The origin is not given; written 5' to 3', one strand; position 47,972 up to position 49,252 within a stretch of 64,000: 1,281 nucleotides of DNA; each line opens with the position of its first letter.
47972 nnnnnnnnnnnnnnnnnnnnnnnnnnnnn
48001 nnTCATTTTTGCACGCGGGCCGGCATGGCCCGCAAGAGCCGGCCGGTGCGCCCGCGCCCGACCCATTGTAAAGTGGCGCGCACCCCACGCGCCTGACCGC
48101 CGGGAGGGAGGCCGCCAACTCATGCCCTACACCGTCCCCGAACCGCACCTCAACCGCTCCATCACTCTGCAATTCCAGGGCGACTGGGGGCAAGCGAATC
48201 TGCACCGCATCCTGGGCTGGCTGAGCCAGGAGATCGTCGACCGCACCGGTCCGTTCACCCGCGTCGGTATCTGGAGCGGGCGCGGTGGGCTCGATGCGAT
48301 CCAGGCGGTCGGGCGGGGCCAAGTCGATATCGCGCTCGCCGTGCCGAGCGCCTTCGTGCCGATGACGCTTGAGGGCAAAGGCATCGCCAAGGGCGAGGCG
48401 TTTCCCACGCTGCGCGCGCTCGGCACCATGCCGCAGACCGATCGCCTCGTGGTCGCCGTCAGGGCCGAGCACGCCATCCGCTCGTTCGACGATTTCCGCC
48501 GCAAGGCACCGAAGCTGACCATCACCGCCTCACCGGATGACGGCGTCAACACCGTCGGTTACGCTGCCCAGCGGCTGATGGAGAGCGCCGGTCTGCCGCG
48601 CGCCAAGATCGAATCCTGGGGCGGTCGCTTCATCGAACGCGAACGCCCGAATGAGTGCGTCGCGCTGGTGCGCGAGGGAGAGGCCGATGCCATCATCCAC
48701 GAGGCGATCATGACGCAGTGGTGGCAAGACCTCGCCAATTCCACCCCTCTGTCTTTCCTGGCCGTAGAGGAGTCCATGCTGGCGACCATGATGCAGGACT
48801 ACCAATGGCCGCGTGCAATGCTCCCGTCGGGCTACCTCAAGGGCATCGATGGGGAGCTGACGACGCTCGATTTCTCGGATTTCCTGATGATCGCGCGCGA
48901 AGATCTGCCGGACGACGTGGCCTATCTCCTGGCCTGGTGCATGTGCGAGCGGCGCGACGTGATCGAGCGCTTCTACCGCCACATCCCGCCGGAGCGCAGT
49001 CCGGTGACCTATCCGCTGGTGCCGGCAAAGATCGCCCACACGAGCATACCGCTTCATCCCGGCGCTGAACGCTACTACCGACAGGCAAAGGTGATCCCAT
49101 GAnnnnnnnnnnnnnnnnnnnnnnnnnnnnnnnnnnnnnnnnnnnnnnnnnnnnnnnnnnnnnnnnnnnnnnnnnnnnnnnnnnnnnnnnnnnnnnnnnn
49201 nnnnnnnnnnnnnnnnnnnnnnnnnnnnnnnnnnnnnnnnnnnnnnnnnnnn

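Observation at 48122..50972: Operon encoding a signal-less TAXI-like binding protein, two tandem HAO-like cupins (one with, one without the metal carboxylate) and an NTF2-fold protein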

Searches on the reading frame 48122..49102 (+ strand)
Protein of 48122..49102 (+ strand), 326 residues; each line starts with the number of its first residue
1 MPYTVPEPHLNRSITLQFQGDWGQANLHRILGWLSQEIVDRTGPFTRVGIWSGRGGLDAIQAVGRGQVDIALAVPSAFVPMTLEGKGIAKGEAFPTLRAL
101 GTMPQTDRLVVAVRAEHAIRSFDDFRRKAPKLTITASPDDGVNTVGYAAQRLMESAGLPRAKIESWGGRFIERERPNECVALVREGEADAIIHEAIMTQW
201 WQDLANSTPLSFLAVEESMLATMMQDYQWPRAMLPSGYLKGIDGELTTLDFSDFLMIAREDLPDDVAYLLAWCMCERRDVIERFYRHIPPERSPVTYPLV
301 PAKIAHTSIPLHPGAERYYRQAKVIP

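Call 3: search_protein_families(library=pfam, proteins=[window:48122-49102:+], max_evalue=0.01)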
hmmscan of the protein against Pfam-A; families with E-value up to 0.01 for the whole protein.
window:48122-49102:+ (326 aa): 2 families
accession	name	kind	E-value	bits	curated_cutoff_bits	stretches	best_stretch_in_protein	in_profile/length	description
PF16868.10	NMT1_3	-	7e-17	62.4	27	1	53-320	38-286/289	NMT1-like family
PF12974.12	Phosphonate-bd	-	0.00014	21.8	27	1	59-190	42-159/242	ABC transporter, phosphonate, periplasmic substrate-binding protein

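Call 4: search_protein_families(library=ncbifam, proteins=[window:48122-49102:+], max_evalue=0.01)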
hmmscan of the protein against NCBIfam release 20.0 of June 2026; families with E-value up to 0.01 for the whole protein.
window:48122-49102:+ (326 aa): 1 family
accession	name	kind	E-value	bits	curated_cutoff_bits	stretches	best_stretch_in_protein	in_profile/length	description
TIGR02122.1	TRAP_TAXI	subfamily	7.3e-17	61.2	84.35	1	37-322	53-319/320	TAXI family TRAP transporter solute-binding subunit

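Call 44: search_solved_structures(query=window:48122-49102:+, max_evalue=0.1, show_alignments=0)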
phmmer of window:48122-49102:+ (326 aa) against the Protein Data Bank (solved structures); distinct sequences matched with E-value up to 0.1: 6.
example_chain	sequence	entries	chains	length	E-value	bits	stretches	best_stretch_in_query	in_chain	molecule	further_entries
1us4_A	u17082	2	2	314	8.3e-12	48.1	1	47-325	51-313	PUTATIVE GLUR0 LIGAND BINDING CORE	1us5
8u79_A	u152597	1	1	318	8.8e-12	48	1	47-325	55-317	Immunogenic protein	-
9oz4_A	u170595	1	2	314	2.3e-05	26.9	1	40-322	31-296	TRAP transporter solute receptor, TAXI family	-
9ibo_A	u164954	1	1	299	0.0003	23.3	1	229-325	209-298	TAXI family TRAP transporter solute-binding subunit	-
8s4j_A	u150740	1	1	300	0.0003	23.2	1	229-325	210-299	TAXI family TRAP transporter solute-binding subunit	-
9ibp_A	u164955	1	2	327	0.0043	19.5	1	212-322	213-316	Immunogenic protein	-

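Call 57: find_homologous_proteins(query=window:48122-49102:+, max_evalue=1e-10)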
Query window:48122-49102:+ (326 aa): 1025 proteins with E <= 1e-10 among 4726 candidates; the best 120 are listed.
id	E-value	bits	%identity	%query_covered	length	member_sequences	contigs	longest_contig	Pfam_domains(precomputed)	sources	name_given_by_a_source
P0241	6.7e-221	750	100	100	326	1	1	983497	PF16868.11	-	-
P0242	6.9e-194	661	88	100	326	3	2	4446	PF16868.11,PF12974.13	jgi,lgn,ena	-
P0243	1.4e-189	647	85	100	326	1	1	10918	PF13531.12,PF16868.11,PF12974.13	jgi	jgi:TRAP transporter TAXI family solute receptor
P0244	6.4e-189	645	86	100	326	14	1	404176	PF16868.11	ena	-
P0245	1.1e-188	644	84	100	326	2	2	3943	PF13531.12,PF16868.11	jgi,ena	-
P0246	5.6e-188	642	84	100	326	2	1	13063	PF16868.11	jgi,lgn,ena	-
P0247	1.5e-187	641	84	100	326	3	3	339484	PF16868.11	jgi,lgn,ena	-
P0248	3.9e-186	636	83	100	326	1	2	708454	PF16868.11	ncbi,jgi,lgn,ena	jgi:TRAP-type uncharacterized transport system substrate-binding protein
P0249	7.9e-185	632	82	100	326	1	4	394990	PF13531.12,PF16868.11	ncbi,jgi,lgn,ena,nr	ncbi:MAG TPA: TAXI family TRAP transporter solute-binding subunit [Stellaceae bacterium]|nr:TAXI fam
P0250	7.0e-184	629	83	100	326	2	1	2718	PF16868.11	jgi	jgi:TRAP-type uncharacterized transport system substrate-binding protein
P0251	9.0e-184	628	82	100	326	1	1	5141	PF16868.11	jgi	jgi:uncharacterized protein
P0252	9.6e-184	628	83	100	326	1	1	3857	PF13531.12,PF16868.11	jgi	jgi:TRAP-type uncharacterized transport system substrate-binding protein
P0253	3.2e-183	626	82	99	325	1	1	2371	PF16868.11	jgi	jgi:uncharacterized protein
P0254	3.8e-181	620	81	100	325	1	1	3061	PF16868.11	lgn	-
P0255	8.6e-181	618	78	100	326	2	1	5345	PF16868.11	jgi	jgi:hypothetical protein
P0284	5.2e-150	517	69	97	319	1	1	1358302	PF16868.11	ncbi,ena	-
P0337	2.0e-121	423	55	98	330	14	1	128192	PF13531.12,PF16868.11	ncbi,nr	ncbi:MAG TPA: TAXI family TRAP transporter solute-binding subunit [Candidatus Binataceae bacterium]|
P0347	4.4e-120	419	55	97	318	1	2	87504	PF16868.11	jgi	-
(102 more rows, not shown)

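Call 58: find_encoding_contigs(protein=P0337, flank=5000, max_places=1)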
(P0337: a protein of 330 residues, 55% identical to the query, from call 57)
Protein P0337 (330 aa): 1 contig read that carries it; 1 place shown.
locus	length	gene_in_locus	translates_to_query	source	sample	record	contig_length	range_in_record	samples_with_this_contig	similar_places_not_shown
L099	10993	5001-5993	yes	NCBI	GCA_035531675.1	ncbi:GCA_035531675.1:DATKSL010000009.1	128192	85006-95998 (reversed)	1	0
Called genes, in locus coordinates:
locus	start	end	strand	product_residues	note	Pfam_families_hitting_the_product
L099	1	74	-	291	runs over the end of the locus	-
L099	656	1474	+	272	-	PF03405:FA_desaturase_2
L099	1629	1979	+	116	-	PF00076:RRM_1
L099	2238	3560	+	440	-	PF12867:DinB_2 (weak), PF03781:FGE-sulfatase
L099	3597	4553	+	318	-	PF10017:Methyltransf_33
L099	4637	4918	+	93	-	PF02148:zf-UBP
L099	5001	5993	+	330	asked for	PF16868:NMT1_3, PF13531:SBP_bac_11 (weak)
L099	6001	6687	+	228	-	-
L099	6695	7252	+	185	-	-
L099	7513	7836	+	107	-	-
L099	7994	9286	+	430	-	PF00083:Sugar_tr, PF07690:MFS_1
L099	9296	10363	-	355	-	-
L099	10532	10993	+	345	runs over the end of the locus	PF01717:Meth_synt_2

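Call 59: find_encoding_contigs(protein=P0347, flank=5000, max_places=1)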
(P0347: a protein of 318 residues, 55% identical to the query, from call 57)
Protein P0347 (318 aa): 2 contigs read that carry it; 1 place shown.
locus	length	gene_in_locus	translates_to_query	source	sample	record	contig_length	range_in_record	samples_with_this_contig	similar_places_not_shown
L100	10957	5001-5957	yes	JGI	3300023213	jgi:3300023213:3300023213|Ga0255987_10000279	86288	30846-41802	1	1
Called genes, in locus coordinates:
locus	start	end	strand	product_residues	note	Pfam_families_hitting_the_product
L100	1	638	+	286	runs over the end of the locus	PF00483:NTP_transferase, PF12804:NTP_transf_3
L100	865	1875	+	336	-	PF14224:DUF4331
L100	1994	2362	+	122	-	PF00903:Glyoxalase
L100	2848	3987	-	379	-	PF02311:AraC_binding (faint), PF07883:Cupin_2 (faint)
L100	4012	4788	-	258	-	PF00392:GntR, PF07729:FCD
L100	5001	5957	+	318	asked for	PF16868:NMT1_3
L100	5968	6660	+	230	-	-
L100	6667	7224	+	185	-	-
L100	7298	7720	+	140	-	PF02771:Acyl-CoA_dh_N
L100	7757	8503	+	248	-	PF08028:Acyl-CoA_dh_2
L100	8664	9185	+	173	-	PF00903:Glyoxalase, PF22677:Ble-like_N (faint)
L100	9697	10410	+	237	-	PF00702:Hydrolase, PF12710:HAD, PF13419:HAD_2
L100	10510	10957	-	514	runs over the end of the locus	PF00370:FGGY_N, PF02782:FGGY_C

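Call 60: find_encoding_contigs(protein=P0284, flank=5000, max_places=1)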
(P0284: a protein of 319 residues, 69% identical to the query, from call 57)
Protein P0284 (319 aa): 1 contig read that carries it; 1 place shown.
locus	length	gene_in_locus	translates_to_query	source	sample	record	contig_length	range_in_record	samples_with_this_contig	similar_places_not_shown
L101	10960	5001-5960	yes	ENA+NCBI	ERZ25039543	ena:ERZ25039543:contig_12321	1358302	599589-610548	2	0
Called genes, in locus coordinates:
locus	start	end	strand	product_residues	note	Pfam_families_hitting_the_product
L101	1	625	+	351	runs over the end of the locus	PF02702:KdpD, PF00582:Usp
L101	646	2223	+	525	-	PF13493:DUF4118, PF13492:GAF_3, PF00512:HisKA, PF02518:HATPase_c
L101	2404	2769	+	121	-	PF00486:Trans_reg_C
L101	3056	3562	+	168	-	PF12802:MarR_2, PF13551:HTH_29 (weak)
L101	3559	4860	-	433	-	-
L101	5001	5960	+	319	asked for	PF16868:NMT1_3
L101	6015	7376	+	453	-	PF00083:Sugar_tr, PF07690:MFS_1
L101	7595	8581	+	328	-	PF02558:ApbA, PF08546:ApbA_C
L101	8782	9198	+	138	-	PF06609:TRI12 (weak), PF00083:Sugar_tr, PF07690:MFS_1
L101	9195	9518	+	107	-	PF07690:MFS_1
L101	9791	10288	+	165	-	-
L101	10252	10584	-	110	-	-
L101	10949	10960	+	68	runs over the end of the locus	-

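Call 72: search_protein_families(library=pfam, proteins=[L099:7513-7836:+], max_evalue=0.01)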
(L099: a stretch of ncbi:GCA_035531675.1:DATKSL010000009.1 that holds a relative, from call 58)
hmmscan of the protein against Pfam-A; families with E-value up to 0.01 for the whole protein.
L099:7513-7836:+ (107 aa): 4 families
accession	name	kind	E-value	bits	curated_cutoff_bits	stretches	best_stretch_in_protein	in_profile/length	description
PF22544.2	HYDIN_VesB_CFA65-like_Ig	-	0.00022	21.8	25.5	1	17-104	18-99/100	HYDIN/CFA65/VesB-like, Ig-like domain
PF15780.11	ASH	-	0.00048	20.7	27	1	6-99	12-98/98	Abnormal spindle-like microcephaly-assoc'd, ASPM-SPD-2-Hydin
PF22073.2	Cep192_D4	-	0.0016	19.1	35.5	1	8-106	11-111/112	Cep192 domain 4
PF07610.17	DUF1573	-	0.0041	17.5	26.1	1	62-104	53-96/98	Protein of unknown function (DUF1573)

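Call 100: search_protein_families(library=ncbifam, proteins=[L100:2848-3987:-], max_evalue=1e-10)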
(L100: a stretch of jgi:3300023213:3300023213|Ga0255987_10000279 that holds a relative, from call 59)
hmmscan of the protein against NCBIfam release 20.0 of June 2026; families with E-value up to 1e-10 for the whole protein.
L100:2848-3987:- (379 aa): 2 families
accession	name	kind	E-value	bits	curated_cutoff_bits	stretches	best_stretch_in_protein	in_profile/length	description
NF049978.1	AminoSalDhMabB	equivalog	1.4e-19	70.7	650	1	175-334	170-325/351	5-aminosalicylate 1,2-dioxygenase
TIGR02272.1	gentisate_1_2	equivalog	8.1e-14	51.3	442.1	0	214-335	38-161/336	gentisate 1,2-dioxygenase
